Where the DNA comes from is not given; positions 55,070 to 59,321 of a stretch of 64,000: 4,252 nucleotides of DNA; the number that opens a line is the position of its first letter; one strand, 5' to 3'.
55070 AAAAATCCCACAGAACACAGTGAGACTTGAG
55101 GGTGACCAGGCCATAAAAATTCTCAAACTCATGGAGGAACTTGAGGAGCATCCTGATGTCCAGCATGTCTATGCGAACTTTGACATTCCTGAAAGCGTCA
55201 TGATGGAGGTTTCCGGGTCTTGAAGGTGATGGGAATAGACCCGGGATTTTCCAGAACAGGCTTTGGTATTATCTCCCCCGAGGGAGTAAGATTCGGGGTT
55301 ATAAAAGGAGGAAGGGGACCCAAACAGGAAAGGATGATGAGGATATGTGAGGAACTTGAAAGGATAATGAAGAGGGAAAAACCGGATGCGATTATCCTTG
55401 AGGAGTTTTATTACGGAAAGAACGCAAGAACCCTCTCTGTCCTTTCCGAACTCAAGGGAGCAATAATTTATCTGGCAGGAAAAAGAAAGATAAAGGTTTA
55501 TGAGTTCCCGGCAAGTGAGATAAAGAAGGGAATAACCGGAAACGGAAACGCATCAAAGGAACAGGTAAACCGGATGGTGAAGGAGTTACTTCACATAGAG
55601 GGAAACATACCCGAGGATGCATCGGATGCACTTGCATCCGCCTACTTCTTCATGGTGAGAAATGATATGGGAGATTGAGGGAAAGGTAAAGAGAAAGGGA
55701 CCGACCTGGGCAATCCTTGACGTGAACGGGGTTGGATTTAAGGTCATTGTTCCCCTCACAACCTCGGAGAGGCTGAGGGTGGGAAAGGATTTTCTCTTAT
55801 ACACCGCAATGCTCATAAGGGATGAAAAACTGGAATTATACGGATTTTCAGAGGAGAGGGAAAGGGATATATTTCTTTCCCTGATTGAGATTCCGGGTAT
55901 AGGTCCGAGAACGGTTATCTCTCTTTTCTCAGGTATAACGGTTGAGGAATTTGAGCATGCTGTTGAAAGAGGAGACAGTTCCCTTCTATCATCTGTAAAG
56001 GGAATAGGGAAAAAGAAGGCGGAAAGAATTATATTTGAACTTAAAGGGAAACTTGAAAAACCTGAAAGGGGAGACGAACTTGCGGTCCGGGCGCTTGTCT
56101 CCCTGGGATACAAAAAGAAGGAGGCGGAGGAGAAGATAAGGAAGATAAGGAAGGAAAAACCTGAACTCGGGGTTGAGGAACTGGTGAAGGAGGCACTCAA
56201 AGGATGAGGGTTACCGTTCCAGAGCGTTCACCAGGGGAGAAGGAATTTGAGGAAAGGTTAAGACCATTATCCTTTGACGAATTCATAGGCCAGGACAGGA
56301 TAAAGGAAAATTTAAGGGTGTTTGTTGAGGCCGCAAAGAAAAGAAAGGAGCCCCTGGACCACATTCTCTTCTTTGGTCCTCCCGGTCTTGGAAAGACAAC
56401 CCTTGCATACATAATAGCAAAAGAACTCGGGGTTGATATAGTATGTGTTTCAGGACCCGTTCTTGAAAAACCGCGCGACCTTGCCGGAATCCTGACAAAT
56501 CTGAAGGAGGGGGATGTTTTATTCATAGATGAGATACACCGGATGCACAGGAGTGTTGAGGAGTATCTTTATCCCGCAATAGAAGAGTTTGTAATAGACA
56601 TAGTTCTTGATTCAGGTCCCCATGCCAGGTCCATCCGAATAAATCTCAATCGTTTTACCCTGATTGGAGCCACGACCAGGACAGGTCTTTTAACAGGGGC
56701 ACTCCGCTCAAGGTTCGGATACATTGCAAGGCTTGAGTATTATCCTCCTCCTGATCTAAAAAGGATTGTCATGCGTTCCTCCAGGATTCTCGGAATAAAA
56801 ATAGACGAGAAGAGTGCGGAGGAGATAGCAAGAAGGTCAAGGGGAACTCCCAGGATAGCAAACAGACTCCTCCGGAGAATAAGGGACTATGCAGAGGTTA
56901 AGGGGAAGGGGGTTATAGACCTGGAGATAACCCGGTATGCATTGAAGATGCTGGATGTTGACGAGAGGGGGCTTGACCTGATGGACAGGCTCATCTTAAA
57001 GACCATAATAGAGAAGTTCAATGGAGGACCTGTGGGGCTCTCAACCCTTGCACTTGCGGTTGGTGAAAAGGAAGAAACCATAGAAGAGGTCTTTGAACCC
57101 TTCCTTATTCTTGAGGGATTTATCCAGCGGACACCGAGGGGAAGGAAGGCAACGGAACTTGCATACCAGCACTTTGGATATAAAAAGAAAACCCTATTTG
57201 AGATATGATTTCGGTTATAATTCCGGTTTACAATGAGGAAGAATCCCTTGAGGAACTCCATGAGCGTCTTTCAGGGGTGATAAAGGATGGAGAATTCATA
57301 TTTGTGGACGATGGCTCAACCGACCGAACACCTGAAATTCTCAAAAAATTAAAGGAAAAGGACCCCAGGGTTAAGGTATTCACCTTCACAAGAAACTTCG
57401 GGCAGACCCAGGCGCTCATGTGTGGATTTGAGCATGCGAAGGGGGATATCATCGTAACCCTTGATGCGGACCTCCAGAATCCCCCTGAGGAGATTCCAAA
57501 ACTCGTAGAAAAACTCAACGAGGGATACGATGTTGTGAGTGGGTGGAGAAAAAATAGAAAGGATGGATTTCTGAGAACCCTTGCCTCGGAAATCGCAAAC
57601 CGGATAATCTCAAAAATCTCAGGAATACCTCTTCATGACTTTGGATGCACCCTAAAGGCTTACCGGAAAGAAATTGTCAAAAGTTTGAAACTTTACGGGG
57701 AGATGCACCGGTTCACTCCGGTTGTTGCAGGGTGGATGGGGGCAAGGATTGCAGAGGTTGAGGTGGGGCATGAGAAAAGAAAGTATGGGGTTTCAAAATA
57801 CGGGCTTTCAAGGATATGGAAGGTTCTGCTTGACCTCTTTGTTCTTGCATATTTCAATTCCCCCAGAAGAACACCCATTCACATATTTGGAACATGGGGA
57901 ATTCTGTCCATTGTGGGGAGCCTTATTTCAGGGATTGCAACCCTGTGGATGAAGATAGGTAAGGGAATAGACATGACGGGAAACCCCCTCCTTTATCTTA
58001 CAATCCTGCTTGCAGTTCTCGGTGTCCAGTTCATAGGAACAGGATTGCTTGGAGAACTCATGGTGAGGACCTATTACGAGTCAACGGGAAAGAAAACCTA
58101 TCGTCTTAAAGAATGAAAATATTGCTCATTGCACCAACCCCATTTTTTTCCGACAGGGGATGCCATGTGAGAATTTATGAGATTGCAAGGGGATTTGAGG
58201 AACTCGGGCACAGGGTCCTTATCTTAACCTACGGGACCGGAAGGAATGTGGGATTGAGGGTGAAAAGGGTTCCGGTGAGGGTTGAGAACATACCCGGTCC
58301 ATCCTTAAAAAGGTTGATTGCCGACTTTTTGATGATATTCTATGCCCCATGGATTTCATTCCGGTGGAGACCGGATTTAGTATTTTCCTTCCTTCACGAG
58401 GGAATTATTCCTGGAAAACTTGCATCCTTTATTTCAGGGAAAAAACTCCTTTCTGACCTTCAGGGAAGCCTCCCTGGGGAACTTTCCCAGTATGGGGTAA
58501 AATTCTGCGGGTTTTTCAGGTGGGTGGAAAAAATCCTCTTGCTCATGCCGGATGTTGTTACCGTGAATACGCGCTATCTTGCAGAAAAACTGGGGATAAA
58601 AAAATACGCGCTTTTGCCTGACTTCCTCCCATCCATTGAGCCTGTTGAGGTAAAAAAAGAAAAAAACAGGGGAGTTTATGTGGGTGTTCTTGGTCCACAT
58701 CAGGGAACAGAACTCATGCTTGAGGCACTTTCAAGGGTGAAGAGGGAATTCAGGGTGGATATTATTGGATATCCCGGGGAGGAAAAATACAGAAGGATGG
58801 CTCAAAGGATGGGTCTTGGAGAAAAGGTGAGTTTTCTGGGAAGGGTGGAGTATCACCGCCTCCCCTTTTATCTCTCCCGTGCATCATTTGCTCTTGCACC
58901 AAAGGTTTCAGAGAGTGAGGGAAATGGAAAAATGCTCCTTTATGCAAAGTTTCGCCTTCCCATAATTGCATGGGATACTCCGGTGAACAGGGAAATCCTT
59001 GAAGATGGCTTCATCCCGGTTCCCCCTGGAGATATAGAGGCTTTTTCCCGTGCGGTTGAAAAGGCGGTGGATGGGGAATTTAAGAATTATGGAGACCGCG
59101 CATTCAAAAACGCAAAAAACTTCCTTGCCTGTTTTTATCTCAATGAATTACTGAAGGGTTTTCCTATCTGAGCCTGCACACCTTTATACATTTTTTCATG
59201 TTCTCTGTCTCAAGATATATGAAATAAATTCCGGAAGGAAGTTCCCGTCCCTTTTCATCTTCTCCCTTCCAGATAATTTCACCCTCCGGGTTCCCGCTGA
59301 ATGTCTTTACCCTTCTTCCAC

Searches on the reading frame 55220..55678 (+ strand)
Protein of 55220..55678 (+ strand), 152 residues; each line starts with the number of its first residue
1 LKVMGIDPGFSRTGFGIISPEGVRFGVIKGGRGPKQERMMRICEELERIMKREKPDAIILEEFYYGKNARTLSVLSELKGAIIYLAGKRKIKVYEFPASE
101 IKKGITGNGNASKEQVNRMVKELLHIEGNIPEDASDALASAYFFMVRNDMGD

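Call 40: search_protein_families(library=pfam, proteins=[window:55220-55678:+], max_evalue=0.00001)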
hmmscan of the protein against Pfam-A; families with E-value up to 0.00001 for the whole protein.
window:55220-55678:+ (152 aa): 1 family
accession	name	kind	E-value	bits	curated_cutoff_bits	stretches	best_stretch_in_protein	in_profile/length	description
PF02075.23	RuvC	-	7.7e-33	113.9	22.2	1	3-141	1-145/148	Crossover junction endodeoxyribonuclease RuvC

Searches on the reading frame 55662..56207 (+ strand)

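Call 40: search_protein_families(library=pfam, proteins=[window:55662-56207:+], max_evalue=0.00001)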
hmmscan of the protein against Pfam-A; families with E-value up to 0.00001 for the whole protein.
window:55662-56207:+ (181 aa): 3 families
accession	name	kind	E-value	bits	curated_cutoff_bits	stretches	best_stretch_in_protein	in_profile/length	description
PF01330.27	RuvA_N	-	6.3e-17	61.9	23.6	1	1-61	1-61/61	RuvA N terminal domain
PF14520.12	HHH_5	-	7.6e-15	55.6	27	1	71-128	1-56/57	Helix-hairpin-helix domain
PF07499.19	RuvA_C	-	1.5e-11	45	24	1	141-180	6-44/47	RuvA, C-terminal domain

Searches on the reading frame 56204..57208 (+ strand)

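Call 40: search_protein_families(library=pfam, proteins=[window:56204-57208:+], max_evalue=0.00001)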
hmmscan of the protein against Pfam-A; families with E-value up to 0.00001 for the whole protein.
window:56204-57208:+ (334 aa): 6 families
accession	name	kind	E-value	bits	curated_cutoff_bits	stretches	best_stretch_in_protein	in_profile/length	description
PF05496.18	RuvB_N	-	3.8e-73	244.9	27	1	19-177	1-159/159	Holliday junction DNA helicase RuvB P-loop domain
PF17864.7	AAA_lid_4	-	5.2e-32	109.9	27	1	180-253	1-74/74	RuvB AAA lid domain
PF05491.19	RuvB_C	-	4.6e-25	87.8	24.7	1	254-324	1-71/72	RuvB C-terminal winged helix domain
PF00004.35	AAA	-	8e-22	78.5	21.2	1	54-177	1-129/131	ATPase family associated with various cellular activities (AAA)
PF07728.20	AAA_5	-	7e-08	33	22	1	53-171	1-139/139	AAA domain (dynein-related subfamily)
PF06068.19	TIP49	-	1.3e-07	31.5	23.8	0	25-80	24-79/347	TIP49 P-loop domain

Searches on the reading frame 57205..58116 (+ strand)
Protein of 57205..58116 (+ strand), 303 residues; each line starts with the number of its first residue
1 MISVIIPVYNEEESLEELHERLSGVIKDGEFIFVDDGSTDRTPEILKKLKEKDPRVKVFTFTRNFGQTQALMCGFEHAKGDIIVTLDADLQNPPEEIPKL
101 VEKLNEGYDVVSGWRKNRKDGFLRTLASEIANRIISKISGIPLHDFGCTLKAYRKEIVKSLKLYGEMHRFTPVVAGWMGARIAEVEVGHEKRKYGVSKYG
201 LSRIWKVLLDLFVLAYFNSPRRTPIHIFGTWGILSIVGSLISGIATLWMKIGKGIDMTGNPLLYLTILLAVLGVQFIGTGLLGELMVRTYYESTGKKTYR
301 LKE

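Call 40: search_protein_families(library=pfam, proteins=[window:57205-58116:+], max_evalue=0.00001)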
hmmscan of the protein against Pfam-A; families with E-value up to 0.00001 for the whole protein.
window:57205-58116:+ (303 aa): 3 families
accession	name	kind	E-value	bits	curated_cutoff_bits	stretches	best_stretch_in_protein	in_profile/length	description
PF00535.33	Glycos_transf_2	-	6.2e-41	140.6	23.3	1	3-160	1-166/168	Glycosyl transferase family 2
PF10111.15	Glyco_tranf_2_2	-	6.2e-09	36.2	27.3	1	3-99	1-101/276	Glycosyltransferase like family 2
PF13641.12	Glyco_tranf_2_3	-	4.8e-06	27.2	27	1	2-115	3-123/230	Glycosyltransferase like family 2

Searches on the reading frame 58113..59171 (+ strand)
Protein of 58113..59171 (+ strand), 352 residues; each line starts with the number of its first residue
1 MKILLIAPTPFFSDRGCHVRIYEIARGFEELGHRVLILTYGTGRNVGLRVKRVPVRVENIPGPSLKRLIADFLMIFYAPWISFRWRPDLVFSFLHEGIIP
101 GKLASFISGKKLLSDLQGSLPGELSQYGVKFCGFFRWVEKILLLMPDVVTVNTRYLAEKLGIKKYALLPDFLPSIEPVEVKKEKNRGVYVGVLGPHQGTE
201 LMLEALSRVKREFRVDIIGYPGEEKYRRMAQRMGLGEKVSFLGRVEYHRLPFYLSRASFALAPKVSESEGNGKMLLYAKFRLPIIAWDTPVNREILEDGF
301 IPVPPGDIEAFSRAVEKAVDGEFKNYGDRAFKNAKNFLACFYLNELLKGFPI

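Call 40: search_protein_families(library=pfam, proteins=[window:58113-59171:+], max_evalue=0.00001)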
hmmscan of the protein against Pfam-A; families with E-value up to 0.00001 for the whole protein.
window:58113-59171:+ (352 aa): 4 families
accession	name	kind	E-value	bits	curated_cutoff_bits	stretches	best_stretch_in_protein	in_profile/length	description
PF00534.26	Glycos_transf_1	-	3.8e-20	72.5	26.4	1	179-335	10-170/172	Glycosyl transferases group 1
PF13692.12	Glyco_trans_1_4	-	1.2e-16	61.6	27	1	187-318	4-139/142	Glycosyl transferases group 1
PF13579.12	Glyco_trans_4_4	-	1.5e-10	42.1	29.7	1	16-160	2-142/158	Glycosyl transferase 4-like domain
PF13439.12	Glyco_transf_4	-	5.9e-10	39.9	28.5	1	16-160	3-148/170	Glycosyltransferase Family 4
